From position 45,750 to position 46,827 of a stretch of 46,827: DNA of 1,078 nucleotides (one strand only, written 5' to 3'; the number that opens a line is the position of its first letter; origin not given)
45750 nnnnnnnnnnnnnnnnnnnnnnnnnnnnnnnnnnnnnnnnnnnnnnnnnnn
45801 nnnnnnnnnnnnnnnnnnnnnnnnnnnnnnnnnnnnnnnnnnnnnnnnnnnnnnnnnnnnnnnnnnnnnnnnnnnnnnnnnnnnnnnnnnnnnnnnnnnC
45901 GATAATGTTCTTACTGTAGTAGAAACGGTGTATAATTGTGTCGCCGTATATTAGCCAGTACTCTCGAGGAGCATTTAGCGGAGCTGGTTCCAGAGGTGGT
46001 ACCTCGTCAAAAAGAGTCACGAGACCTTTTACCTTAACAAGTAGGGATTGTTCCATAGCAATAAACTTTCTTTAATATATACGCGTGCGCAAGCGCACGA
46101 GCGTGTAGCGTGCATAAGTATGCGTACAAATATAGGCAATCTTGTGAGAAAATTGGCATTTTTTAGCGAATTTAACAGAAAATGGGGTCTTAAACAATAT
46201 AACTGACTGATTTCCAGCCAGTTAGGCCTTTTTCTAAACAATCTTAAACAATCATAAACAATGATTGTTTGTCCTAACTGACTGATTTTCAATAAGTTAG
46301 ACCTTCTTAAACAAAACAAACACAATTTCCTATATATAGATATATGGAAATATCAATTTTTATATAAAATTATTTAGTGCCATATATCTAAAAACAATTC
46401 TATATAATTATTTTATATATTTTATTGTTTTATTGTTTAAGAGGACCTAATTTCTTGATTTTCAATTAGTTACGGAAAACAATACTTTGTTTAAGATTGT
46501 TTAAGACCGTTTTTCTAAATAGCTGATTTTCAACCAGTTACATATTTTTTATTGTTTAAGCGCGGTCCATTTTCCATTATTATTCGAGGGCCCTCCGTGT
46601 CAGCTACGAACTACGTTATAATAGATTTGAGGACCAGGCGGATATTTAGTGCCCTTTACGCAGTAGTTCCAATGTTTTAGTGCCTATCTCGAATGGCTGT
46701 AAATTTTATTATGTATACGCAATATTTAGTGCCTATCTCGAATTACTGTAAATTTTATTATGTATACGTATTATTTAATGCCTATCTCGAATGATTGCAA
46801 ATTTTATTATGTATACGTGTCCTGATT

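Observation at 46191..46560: Second copy of the composite control region, upstream of the late operon and next to iterons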

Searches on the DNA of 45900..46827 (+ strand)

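Call 5: search_dna_similar(query=window:45900-46827:+, collection=phages, mode=distant, max_rows=20)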
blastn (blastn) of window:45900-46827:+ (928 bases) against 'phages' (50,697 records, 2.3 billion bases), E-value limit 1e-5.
No match.
